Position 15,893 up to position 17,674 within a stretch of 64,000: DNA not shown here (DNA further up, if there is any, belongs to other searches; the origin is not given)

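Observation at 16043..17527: Monocistronic 494-aa RelA/SpoT-synthetase-fold protein with a long unassigned C-terminal domain (fused toxSAS/CapRel-like architecture?)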

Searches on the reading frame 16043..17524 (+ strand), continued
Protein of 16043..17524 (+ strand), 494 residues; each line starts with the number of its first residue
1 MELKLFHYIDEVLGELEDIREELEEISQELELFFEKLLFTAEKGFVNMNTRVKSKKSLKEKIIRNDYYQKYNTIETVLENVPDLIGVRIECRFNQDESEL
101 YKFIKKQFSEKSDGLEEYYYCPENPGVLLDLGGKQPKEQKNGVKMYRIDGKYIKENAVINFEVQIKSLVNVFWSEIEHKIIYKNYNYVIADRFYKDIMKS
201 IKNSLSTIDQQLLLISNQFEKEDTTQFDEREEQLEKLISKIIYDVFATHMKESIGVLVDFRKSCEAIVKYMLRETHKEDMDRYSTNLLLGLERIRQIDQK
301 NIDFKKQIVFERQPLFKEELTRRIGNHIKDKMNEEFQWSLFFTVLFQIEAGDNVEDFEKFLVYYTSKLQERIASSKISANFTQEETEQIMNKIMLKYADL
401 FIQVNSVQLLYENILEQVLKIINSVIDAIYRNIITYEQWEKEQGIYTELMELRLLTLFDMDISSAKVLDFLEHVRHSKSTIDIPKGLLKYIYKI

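Call 16: list_cluster_members(proteins=[P0104, P0002, window:16043-17524:+])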
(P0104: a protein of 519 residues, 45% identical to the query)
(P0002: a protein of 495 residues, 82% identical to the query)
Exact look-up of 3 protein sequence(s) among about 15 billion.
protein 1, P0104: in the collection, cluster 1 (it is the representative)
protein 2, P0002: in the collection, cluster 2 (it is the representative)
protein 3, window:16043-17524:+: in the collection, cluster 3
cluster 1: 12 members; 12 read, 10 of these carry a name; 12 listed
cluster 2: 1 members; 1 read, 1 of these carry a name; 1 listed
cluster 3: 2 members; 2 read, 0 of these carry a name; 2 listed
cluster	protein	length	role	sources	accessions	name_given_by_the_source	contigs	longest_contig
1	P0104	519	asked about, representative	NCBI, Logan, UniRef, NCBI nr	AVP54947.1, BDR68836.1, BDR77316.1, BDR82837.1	GTP pyrophosphokinase [Clostridium tetani] | GTP pyrophosphokinase n=1 Tax=Clostridium tetani TaxID=1513 RepID=UPI000D201FE8 | hypothetical protein [Clostridium tetani]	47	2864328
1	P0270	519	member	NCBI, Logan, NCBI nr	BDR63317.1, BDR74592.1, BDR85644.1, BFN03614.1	GTP pyrophosphokinase [Clostridium tetani] | hypothetical protein [Clostridium tetani]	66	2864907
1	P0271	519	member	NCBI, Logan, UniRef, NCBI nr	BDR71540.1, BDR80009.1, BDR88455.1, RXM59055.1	GTP pyrophosphokinase [Clostridium tetani] | GTP pyrophosphokinase n=1 Tax=Clostridium tetani TaxID=1513 RepID=A0ABC8E8Y0_CLOTA | hypothetical protein [Clostridium tetani]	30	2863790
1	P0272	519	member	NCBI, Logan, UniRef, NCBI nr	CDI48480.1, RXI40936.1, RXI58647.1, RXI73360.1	GTP pyrophosphokinase [Clostridium tetani] | RelA/SpoT domain-containing protein n=1 Tax=Clostridium tetani TaxID=1513 ... | RelA/SpoT domain-containing protein [Clostridium tetani]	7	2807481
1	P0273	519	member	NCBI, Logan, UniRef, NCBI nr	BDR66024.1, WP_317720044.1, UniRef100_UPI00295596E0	GTP pyrophosphokinase [Clostridium tetani] | GTP pyrophosphokinase n=1 Tax=Clostridium tetani TaxID=1513 RepID=UPI00295596E0 | hypothetical protein [Clostridium tetani]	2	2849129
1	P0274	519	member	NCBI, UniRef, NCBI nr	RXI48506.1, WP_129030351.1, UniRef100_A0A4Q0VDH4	hypothetical protein DP130_07175 [Clostridium tetani] | RelA/SpoT domain-containing protein n=1 Tax=Clostridium tetani TaxID=1513 ... | hypothetical protein [Clostridium tetani]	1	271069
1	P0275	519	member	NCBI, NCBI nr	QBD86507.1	hypothetical protein EW636_02085 [Clostridium tetani]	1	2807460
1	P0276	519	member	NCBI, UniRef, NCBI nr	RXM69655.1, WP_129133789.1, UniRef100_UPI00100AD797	relA/spoT family protein [Clostridium tetani] | GTP pyrophosphokinase n=1 Tax=Clostridium tetani TaxID=1513 RepID=UPI00100AD797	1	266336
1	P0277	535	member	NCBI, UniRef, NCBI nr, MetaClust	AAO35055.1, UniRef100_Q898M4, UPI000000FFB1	conserved protein [Clostridium tetani E88] | Conserved protein n=2 Tax=Clostridium tetani TaxID=1513 RepID=Q898M4_CLOTE | status=active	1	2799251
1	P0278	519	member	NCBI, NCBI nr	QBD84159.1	hypothetical protein EQG73_02085 [Clostridium tetani]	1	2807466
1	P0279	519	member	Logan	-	-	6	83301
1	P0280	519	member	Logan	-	-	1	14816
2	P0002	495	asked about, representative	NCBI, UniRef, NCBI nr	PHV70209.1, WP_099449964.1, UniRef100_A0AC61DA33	(p)ppGpp synthetase [Sporanaerobium hydrogeniformans] | (P)ppGpp synthetase n=1 Tax=Sporanaerobium hydrogeniformans TaxID=3072179 ...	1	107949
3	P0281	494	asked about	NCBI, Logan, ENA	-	-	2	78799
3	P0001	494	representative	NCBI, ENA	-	-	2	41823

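Call 21: search_solved_structures(query=A1, max_evalue=10, show_alignments=0)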
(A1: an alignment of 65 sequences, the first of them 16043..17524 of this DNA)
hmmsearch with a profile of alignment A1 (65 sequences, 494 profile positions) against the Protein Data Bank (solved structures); distinct sequences matched with E-value up to 10: 12.
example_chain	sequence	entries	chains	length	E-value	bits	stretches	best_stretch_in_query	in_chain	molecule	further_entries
6fgk_A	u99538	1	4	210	4.8e-10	42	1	45-188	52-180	GTP pyrophosphokinase YwaC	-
3l9d_A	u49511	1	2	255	3.8e-08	35.7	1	48-184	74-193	Putative GTP pyrophosphokinase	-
2be3_A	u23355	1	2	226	4.2e-08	35.5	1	47-184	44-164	GTP pyrophosphokinase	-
6ewz_A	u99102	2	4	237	1.4e-07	33.8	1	35-223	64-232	GTP pyrophosphokinase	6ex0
6fgj_A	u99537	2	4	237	2.8e-07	32.8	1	34-218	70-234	GTP pyrophosphokinase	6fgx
5f2v_V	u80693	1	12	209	1.6e-05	27.1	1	78-184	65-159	GTP pyrophosphokinase YjbM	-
5ded_D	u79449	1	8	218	1.9e-05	26.8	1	78-184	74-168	GTP pyrophosphokinase YjbM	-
5dec_A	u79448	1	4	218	1.9e-05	26.8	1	78-184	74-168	GTP pyrophosphokinase YjbM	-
1vlh_A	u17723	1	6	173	0.0085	18.1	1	200-336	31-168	Phosphopantetheine adenylyltransferase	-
9s6k_B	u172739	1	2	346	0.18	13.7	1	65-123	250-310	GTP pyrophosphokinase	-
5w7a_A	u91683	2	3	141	1.6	10.6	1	413-476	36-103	Acyloxyacyl hydrolase small subunit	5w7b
5xnx_A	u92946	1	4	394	3.1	9.6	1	67-120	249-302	Bifunctional (p)ppGpp synthase/hydrolase RelA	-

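Call 22: find_related_loci(query=A1, collection=genome_contigs, flank=6000)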
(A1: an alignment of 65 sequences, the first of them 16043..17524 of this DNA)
Query A1 (494 aa) in genome_contigs; peptide patterns used: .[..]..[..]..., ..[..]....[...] (x = any residue, [..] = any of these).
326 stretches matched a pattern; 171 encode a relative of the query (tblastn E <= 1e-3); the best 80 are kept; 80 distinct loci.
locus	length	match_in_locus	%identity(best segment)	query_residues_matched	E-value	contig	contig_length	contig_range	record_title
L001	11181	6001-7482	97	1-494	0e+0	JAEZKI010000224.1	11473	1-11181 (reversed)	MAG: Bacillota bacterium isolate OH_CDB_270 k127_1008659, whole genome shotgun sequence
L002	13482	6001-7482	82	1-494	0e+0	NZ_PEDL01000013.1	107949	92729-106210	Sporanaerobium hydrogeniformans strain XHS1971 NODE_13_length_107949_cov_107.874, whole genome shotgun sequence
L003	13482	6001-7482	67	1-494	0e+0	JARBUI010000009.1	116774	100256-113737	MAG: Clostridia bacterium isolate L_E1_T20_C_bin.58 scaffold_215, whole genome shotgun sequence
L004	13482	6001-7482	66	1-494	0e+0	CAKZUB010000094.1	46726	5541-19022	MAG: uncultured Clostridia bacterium isolate S1_Bin_METABAT__240_1 genome assembly, contig: c_000001287762, whole genome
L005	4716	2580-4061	65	1-494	0e+0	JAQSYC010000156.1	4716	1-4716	MAG: Clostridia bacterium isolate L_E1_T20_A_bin.72 scaffold_35041, whole genome shotgun sequence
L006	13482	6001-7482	64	1-494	0e+0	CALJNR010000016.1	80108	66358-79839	MAG: uncultured Clostridia bacterium isolate R1_Bin_METABAT__155_sub_1_1 genome assembly, contig: c_000002296186, whole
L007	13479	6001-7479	61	1-494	0e+0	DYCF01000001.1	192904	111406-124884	MAG TPA_asm: Clostridiales bacterium isolate HRGM_Genome_3456 HRGM_Genome_3456_1, whole genome shotgun sequence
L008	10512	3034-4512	60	1-494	0e+0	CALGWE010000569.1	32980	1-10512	MAG TPA_asm: uncultured Clostridia bacterium isolate SRR5032321_bin.25_CONCOCT_v1.1_MAG genome assembly, contig: ERZ5054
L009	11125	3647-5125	59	1-494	0e+0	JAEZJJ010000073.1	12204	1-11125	MAG: Bacillota bacterium isolate OH_CDB_233 k127_734958, whole genome shotgun sequence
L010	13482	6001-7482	57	1-494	0e+0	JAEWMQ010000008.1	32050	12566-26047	MAG: Bacillota bacterium isolate OH_PDB_141 k127_1253785, whole genome shotgun sequence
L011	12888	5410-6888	60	1-494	0e+0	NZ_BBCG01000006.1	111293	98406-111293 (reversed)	Cellulosilyticum ruminicola JCM 14822, whole genome shotgun sequence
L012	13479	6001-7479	61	1-494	0e+0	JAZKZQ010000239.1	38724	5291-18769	MAG: Cellulosilyticum sp. isolate T1900045086_TC20190080.MAGScoT_cleanbin_000033 SGB_4686_k141_510130, whole genome shot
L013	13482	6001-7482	57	1-494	0e+0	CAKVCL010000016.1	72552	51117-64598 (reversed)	MAG: uncultured Cellulosilyticum sp. isolate REFINED_METABAT215_TOP10_CONTIGS_1500_ASSEMBLY_K77_MERGED__Hadza_MoBio_hadz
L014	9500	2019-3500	57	1-494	0e+0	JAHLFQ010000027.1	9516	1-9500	MAG: Candidatus Cellulosilyticum pullistercoris isolate B5-657 B5M64__C9685_L9516, whole genome shotgun sequence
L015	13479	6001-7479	58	1-494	0e+0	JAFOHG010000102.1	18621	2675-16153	MAG: Cellulosilyticum sp. isolate RGIG466 Dairy_cattle_Colon.Co__c2822652, whole genome shotgun sequence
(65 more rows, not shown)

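Call 29: search_dna_similar(query=window:16043-17524:+, collection=phages, mode=protein, max_evalue=0.001, max_rows=15)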
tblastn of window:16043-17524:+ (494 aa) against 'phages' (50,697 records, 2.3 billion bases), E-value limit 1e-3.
Records with a match: 4; places in all: 4; records where one place covers at least 80% of the query: 0.
Best place of each record, by identity: <60% 4.
By first word of the organism name: Bacteriophage 3; Vibrio 1.
By host as written in the record: - 3; Vibrio cyclitrophicus 10N.261.45.F7 1.
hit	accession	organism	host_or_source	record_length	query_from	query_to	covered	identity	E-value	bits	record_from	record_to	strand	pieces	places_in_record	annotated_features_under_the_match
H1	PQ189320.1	Vibrio phage 10N.261.45.F7_PE002A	Vibrio cyclitrophicus 10N.261.45.F7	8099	47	221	35%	27.6%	5e-7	59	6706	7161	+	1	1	hypothetical protein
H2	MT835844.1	Bacteriophage sp.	human fecal samples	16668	50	213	33%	24.2%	1e-4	51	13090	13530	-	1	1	record has no annotation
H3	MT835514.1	Bacteriophage sp.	human fecal samples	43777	40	183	29%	27.0%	8e-5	51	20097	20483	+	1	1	record has no annotation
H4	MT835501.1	Bacteriophage sp.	human fecal samples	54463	51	183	27%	28.5%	1e-3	48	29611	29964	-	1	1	record has no annotation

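Call 30: search_dna_similar(query=window:16043-17524:+, collection=plasmids, mode=protein, max_evalue=0.001, max_rows=15)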
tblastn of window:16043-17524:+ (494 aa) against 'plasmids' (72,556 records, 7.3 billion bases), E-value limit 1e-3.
Records with a match: 15; places in all: 16; records where one place covers at least 80% of the query: 10.
Best place of each record, by identity: <60% 15.
By first word of the organism name: Clostridium 9; Lactococcus 2; Acetoanaerobium 1; Persicobacter 1; Bacillus 1; Paenibacillus 1.
By predicted mobility (MOB-suite, as given by PLSDB): non-mobilizable 13; conjugative 1; mobilizable 1.
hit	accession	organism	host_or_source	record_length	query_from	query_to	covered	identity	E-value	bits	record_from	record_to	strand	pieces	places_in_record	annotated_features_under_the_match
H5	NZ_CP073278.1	Clostridium butyricum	Homo sapiens,cell culture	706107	45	462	85%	45.3%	6e-102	342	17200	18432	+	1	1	(p)ppGpp synthetase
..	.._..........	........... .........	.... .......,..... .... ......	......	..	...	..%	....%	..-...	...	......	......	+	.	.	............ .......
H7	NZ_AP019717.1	Clostridium butyricum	-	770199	45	462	85%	45.3%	6e-102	342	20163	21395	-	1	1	hypothetical protein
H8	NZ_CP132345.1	Clostridium butyricum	Homo sapiens,Faeces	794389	45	462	85%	45.3%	6e-102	342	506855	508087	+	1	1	hypothetical protein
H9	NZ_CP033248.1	Clostridium butyricum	environment swab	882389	45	443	81%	45.8%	4e-101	340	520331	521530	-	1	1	(p)ppGpp synthetase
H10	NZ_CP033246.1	Clostridium butyricum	Homo sapiens,stool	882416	45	443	81%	45.8%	4e-101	340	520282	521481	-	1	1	(p)ppGpp synthetase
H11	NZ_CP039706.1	Clostridium butyricum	Homo sapiens,isolation from The first ...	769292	45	443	81%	45.8%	4e-101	340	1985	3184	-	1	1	(p)ppGpp synthetase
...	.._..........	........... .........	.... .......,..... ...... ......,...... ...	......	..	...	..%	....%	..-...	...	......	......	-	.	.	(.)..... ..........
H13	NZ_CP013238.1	Clostridium butyricum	Microbial isolate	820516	45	443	81%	45.5%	7e-101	339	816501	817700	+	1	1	(p)ppGpp synthetase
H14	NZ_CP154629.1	Acetoanaerobium noterae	cell culture,Sludge of a digestion ...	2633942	45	446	81%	37.0%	1e-80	280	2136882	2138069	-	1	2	none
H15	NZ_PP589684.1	Lactococcus sp.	Bacterial culture,Dairy environment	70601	47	226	36%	34.8%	8e-14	82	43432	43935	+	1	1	hypothetical protein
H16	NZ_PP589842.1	Lactococcus sp.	Bacterial culture,Dairy environment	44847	47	226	36%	34.2%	8e-14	82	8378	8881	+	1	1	hypothetical protein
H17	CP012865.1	Persicobacter sp. JZB09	cell culture,soil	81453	51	271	45%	25.3%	5e-6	57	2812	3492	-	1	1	record has no annotation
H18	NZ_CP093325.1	Bacillus sp. N5-665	whole organism,peat soil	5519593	45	212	34%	25.9%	3e-4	51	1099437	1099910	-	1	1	none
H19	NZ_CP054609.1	Paenibacillus cellulosilyticus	cell culture,soil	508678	50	212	33%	25.8%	6e-6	57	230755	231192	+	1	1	GTP pyrophosphokinase family protein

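Call 31: predict_structure(alignment_id=A1)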
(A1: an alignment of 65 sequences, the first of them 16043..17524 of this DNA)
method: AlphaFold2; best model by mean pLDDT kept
length: 494 residues; sequences in the alignment: 65
mean_pLDDT: 83.2   pTM: 0.55
mean pLDDT of the five models: 83.2, 82.0, 81.7, 76.7, 76.6
residues with pLDDT >= 90: 194; 70-90: 224; 50-70: 59; < 50: 17
segments of 3 or more residues with pLDDT < 50: 184-190, 221-225, 276-278
pLDDT, mean of each block of 10 residues (from residue 1): 74 89 90 85 72 87 81 82 89 86 91 85 89 82 82 84 89 73 49 66 74 63 50 73 86 85 90 62 65 75 88 92 96 93 90 92 93 90 94 96 95 93 94 92 94 92 88 84 79 59
secondary structure, 60 per line:
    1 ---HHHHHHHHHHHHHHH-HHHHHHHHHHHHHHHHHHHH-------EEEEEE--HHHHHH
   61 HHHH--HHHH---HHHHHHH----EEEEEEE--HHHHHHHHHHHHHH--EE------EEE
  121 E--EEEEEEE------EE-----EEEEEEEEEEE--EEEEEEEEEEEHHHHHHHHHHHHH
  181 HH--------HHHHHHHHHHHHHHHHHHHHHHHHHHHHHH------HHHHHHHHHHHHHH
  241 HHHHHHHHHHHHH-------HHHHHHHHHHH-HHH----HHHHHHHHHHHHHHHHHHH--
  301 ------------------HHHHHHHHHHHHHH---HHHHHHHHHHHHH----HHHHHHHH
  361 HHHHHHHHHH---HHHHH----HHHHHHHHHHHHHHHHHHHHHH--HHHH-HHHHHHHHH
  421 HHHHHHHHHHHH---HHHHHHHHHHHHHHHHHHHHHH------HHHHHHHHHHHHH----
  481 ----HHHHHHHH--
elements in order: H4-18 H20-39 E47-52 H55-64 H67-70 H74-80 E85-91 H94-107 E118-121 E124-130 E144-154 E157-167 H168-182 H191-220 H227-253 H261-271 H280-298 H319-332 H336-348 H353-370 H374-378 H383-404 H407-410 H412-432 H436-457 H464-476 H485-492

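Call 34: fold_search(model_id=the predicted structure, library=pdb)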
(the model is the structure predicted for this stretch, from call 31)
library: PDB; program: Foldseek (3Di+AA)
matches with E <= 10: 374; with E <= 0.001: 42
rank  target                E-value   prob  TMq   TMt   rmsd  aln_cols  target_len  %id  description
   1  6ex0_A                5.3e-08  1.00  0.29  0.66   5.3       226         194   21  Crystal structure of RelP (SAS2) from Staphylococcus aureus bound to pppGpp in the post-catalytic state (released 2018-01-24)
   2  6fgj_A                7.1e-08  1.00  0.32  0.71   4.0       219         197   23  Crystal structure of the small alarmone synthethase 2 from Staphylococcus aureus (released 2018-02-07)
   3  6ex0_B                7.5e-08  1.00  0.31  0.69   3.9       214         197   22  Crystal structure of RelP (SAS2) from Staphylococcus aureus bound to pppGpp in the post-catalytic state (released 2018-01-24)
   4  6fgj_B                7.8e-08  1.00  0.31  0.69   4.1       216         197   23  Crystal structure of the small alarmone synthethase 2 from Staphylococcus aureus (released 2018-02-07)
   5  6fgx_A                1.4e-07  1.00  0.31  0.68   4.1       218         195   23  Crystal structure of the small alarmone synthethase 2 from Staphylococcus aureus bound to AMPCPP (released 2018-02-07)
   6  6ewz_A                1.5e-07  1.00  0.27  0.60   6.6       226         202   22  Crystal structure of RelP (SAS2) from Staphylococcus aureus bound to AMPCPP and GTP in the pre-catalytic state (released 2018-01-24)
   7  6ewz_B                1.5e-07  1.00  0.27  0.61   6.7       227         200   22  Crystal structure of RelP (SAS2) from Staphylococcus aureus bound to AMPCPP and GTP in the pre-catalytic state (released 2018-01-24)
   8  5ded_H                2.2e-07  1.00  0.30  0.70   4.1       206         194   18  Crystal structure of the small alarmone synthethase 1 from Bacillus subtilis bound to its product pppGpp (released 2015-10-28)
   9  5dec_B                2.4e-07  1.00  0.30  0.70   4.3       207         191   18  Crystal structure of the small alarmone synthetase 1 from Bacillus subtilis (released 2015-10-28)
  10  6fgx_B                2.8e-07  1.00  0.31  0.69   4.1       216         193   22  Crystal structure of the small alarmone synthethase 2 from Staphylococcus aureus bound to AMPCPP (released 2018-02-07)
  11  5ded_B                3.0e-07  1.00  0.30  0.69   4.4       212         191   19  Crystal structure of the small alarmone synthethase 1 from Bacillus subtilis bound to its product pppGpp (released 2015-10-28)
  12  5dec_A                3.5e-07  1.00  0.31  0.75   4.4       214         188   18  Crystal structure of the small alarmone synthetase 1 from Bacillus subtilis (released 2015-10-28)
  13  5ded_C                3.7e-07  1.00  0.30  0.69   4.2       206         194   19  Crystal structure of the small alarmone synthethase 1 from Bacillus subtilis bound to its product pppGpp (released 2015-10-28)
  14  5dec_D                3.9e-07  1.00  0.31  0.74   4.5       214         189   19  Crystal structure of the small alarmone synthetase 1 from Bacillus subtilis (released 2015-10-28)
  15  2be3_A                4.3e-07  1.00  0.27  0.60   6.9       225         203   18  Structure of a GTP Pyrophosphokinase Family Protein from Streptococcus pneumoniae (released 2005-12-06)
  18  6fgk_A                7.7e-07  1.00  0.27  0.65   5.8       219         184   21  Crystal structure of the small alarmone synthethase 2 from Bacillus subtilis (released 2018-02-07)
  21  6fgk_D                1.1e-06  1.00  0.26  0.64   6.7       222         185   22  Crystal structure of the small alarmone synthethase 2 from Bacillus subtilis (released 2018-02-07)
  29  6fgk_C                3.6e-06  1.00  0.26  0.64   6.9       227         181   21  Crystal structure of the small alarmone synthethase 2 from Bacillus subtilis (released 2018-02-07)
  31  6fgk_B                4.0e-06  1.00  0.26  0.65   6.6       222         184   22  Crystal structure of the small alarmone synthethase 2 from Bacillus subtilis (released 2018-02-07)
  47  7ztb_A                2.2e-03  1.00  0.26  0.35  13.4       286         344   12  Structure of the Salmonella tRNA pyrophosphokinase CapRel (released 2022-11-23)
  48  7ztb_B                2.2e-03  1.00  0.25  0.34  12.8       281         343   12  Structure of the Salmonella tRNA pyrophosphokinase CapRel (released 2022-11-23)
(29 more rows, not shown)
